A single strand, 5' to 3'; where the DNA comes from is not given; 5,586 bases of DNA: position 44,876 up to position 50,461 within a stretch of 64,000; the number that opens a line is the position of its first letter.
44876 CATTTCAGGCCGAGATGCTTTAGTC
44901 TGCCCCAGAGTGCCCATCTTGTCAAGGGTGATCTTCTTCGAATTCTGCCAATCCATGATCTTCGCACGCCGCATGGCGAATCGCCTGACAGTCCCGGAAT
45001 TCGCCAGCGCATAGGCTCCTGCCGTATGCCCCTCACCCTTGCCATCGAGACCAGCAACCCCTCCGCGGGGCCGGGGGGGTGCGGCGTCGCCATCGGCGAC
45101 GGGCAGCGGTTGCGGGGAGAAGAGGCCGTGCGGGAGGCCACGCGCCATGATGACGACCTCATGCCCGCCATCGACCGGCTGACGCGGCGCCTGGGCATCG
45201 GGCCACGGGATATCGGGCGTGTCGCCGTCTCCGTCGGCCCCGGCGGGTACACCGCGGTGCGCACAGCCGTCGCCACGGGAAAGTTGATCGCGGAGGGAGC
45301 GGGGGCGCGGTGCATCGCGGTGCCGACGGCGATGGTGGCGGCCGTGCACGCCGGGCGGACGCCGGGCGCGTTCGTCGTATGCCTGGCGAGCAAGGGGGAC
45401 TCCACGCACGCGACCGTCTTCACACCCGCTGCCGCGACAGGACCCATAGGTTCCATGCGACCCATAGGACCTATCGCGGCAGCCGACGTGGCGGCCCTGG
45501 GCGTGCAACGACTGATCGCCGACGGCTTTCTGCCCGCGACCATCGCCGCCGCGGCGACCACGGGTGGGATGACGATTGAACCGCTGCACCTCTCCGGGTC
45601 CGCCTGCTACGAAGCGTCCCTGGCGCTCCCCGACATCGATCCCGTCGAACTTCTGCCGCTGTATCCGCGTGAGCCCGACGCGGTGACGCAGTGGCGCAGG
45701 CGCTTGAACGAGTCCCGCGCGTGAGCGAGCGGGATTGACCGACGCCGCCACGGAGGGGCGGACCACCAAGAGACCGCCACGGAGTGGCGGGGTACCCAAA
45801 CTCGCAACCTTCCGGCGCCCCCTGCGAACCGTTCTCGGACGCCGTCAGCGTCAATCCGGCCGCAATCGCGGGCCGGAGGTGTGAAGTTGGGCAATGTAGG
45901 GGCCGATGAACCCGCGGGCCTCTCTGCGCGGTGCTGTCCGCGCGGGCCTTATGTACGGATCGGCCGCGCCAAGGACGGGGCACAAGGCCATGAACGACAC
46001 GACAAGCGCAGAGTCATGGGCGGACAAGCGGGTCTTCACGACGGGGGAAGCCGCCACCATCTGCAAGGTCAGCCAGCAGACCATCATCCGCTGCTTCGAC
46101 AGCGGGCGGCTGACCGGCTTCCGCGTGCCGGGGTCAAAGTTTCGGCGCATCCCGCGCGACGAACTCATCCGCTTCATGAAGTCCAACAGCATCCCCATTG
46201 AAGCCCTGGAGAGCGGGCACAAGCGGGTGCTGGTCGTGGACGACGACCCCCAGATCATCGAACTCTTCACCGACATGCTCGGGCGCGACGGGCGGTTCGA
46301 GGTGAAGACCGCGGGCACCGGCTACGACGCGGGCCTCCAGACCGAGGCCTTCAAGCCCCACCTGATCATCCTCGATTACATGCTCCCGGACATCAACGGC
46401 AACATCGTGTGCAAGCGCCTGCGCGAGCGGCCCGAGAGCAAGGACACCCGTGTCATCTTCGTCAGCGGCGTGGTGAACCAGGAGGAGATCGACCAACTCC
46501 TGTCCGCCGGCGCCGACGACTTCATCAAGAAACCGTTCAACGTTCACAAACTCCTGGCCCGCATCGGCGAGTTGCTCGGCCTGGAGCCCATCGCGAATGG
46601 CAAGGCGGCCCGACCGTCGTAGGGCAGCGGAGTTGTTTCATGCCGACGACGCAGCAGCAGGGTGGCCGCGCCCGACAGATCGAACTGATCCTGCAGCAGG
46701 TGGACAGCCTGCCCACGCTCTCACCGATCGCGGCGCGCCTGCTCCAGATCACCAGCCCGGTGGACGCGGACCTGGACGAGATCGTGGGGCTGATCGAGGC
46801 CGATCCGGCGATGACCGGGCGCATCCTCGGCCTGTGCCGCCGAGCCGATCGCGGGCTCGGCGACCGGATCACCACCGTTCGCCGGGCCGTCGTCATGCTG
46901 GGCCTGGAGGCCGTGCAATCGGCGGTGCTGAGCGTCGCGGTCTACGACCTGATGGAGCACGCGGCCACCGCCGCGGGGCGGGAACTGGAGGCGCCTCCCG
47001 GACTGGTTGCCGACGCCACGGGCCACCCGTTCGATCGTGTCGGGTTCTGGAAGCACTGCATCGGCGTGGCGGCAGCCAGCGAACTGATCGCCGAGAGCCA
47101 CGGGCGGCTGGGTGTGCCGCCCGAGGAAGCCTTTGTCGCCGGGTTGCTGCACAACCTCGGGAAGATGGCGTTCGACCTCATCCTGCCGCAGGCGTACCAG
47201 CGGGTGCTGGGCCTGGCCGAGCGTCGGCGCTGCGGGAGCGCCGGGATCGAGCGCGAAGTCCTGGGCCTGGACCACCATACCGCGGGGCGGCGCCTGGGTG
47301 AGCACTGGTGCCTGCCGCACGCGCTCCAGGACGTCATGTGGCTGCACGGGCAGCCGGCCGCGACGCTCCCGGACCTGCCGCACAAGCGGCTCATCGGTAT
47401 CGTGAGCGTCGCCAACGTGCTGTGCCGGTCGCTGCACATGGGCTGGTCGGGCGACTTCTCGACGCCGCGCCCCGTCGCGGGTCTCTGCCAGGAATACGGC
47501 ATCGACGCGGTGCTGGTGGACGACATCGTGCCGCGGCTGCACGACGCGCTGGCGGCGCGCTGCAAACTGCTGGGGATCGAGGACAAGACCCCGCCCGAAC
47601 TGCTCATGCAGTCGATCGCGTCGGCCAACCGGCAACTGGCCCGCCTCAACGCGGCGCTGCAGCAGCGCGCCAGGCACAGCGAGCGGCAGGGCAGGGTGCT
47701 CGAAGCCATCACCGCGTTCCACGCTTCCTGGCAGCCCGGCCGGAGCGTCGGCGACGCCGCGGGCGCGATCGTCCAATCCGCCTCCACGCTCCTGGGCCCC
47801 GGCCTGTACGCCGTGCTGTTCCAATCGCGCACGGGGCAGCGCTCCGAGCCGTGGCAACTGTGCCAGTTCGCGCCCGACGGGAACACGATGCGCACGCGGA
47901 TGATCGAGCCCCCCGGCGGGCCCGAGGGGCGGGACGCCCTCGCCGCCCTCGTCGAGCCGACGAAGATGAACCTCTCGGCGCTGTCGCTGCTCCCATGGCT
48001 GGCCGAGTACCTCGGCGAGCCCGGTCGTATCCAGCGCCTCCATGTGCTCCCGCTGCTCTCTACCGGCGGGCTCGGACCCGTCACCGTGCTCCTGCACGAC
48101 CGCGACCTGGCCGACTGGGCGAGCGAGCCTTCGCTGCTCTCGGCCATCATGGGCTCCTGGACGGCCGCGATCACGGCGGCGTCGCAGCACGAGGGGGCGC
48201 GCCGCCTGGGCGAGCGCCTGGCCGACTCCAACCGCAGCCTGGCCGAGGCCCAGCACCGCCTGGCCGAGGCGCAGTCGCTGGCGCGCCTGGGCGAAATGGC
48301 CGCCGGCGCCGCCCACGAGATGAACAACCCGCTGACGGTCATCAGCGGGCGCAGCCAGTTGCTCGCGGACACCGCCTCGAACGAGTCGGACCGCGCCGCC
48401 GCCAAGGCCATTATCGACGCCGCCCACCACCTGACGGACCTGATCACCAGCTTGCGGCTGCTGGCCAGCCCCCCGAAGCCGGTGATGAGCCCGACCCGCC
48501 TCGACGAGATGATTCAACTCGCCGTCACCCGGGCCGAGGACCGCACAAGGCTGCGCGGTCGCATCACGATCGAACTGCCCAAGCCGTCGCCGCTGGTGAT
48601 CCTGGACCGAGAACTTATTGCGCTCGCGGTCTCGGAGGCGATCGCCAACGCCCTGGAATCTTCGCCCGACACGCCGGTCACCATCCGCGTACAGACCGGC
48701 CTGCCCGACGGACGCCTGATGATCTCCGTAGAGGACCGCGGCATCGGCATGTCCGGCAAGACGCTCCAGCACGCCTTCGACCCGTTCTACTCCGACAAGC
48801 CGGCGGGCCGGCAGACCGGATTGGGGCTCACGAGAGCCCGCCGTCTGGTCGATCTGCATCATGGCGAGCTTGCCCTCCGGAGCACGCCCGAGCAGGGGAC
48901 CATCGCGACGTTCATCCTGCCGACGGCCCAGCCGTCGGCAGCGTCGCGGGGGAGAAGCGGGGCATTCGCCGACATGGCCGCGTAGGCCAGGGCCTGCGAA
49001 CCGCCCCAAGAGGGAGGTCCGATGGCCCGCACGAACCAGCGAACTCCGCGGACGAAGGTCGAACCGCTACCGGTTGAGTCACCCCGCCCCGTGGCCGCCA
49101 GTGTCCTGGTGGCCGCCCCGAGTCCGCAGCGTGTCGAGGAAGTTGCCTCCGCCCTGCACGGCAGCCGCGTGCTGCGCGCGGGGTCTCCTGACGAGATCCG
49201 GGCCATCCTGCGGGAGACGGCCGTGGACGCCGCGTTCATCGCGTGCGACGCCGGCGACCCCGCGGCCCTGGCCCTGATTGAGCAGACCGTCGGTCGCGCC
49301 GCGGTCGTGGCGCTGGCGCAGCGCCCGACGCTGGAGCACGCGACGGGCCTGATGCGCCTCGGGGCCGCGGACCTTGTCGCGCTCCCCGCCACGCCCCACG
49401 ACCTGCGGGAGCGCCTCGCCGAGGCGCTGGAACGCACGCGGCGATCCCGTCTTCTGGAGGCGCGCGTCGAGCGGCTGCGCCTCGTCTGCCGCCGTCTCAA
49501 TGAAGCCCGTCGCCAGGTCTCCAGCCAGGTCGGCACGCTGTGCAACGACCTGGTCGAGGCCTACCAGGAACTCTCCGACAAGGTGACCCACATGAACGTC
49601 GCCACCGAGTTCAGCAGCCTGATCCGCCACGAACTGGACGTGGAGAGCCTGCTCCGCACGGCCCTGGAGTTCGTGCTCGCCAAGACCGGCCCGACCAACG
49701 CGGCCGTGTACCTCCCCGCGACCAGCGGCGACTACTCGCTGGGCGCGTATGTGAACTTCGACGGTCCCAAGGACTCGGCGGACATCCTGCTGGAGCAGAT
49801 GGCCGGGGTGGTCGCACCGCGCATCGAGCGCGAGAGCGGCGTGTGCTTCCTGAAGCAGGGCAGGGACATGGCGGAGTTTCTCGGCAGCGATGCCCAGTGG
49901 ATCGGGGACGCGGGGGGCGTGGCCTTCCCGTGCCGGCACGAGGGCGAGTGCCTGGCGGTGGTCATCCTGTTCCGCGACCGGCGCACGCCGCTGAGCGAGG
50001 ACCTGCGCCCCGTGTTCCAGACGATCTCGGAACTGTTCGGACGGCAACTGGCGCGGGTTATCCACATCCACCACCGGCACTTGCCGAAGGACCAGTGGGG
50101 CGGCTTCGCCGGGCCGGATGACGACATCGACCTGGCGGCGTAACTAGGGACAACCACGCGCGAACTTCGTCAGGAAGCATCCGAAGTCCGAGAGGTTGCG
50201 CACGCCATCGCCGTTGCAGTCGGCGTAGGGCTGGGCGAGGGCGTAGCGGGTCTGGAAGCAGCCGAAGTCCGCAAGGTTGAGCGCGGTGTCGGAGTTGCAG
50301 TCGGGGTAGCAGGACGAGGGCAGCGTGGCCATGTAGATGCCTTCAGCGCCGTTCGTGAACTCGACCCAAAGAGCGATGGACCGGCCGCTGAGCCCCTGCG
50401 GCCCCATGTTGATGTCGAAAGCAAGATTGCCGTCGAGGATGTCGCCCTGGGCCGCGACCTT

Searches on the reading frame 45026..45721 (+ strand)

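Call 33: search_protein_families(library=pfam, proteins=[window:45026-45721:+], max_evalue=0.001)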
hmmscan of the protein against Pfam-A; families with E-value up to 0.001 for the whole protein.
window:45026-45721:+ (232 aa): 1 family
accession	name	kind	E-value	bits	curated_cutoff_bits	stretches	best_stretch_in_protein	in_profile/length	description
PF00814.31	TsaD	-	3.2e-12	47.1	24.8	1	39-121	27-110/264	tRNA N6-adenosine threonylcarbamoyltransferase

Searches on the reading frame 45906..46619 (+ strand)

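Call 77: search_protein_families(library=pfam, proteins=[window:45906-46619:+], max_evalue=0.001)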
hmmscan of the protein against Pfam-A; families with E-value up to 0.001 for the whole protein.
window:45906-46619:+ (238 aa): 2 families
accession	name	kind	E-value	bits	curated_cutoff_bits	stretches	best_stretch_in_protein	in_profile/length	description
PF00072.30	Response_reg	-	1.9e-24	86.4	30.2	1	108-220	1-110/111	Response regulator receiver domain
PF12728.13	HTH_17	-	3.1e-09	37.4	27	1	44-94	2-50/51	Helix-turn-helix domain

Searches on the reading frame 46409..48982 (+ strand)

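Call 33: search_protein_families(library=pfam, proteins=[window:46409-48982:+], max_evalue=0.001)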
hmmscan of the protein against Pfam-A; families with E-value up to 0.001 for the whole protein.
window:46409-48982:+ (858 aa): 5 families
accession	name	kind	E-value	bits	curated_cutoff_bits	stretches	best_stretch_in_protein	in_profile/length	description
PF08668.18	HDOD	-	2.9e-38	131.8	22.9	2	205-316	87-196/196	HDOD domain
PF02518.31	HATPase_c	-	5.5e-22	78.8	26.4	1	733-840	2-110/111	Histidine kinase-, DNA gyrase B-, and HSP90-like ATPase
PF00512.31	HisKA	-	1e-12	48.4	26.9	1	627-687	2-62/66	His Kinase A (phospho-acceptor) domain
PF01966.28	HD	-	5.4e-06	27.1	22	1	214-313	2-85/116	HD domain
PF13581.12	HATPase_c_2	-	2.2e-05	24.9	27.4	1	736-817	31-112/127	Histidine kinase-like ATPase domain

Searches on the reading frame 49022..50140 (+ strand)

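Call 33: search_protein_families(library=pfam, proteins=[window:49022-50140:+], max_evalue=0.001)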
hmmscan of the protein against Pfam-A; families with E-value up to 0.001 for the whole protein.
window:49022-50140:+ (373 aa): 1 family
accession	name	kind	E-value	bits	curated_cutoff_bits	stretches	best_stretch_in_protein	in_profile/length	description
PF13185.12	GAF_2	-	0.00033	21.3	28.6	1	205-340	2-132/136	GAF domain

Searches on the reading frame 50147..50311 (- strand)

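Call 15: search_protein_families(library=pfam, proteins=[window:50147-50311:-], max_evalue=10)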
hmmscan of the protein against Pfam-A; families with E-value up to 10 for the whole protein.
seq(55 aa): 1 family
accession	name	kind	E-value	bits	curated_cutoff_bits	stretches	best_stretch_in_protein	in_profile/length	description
PF00404.24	Dockerin_1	-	0.087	13.5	22.9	1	4-43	3-49/57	Dockerin type I domain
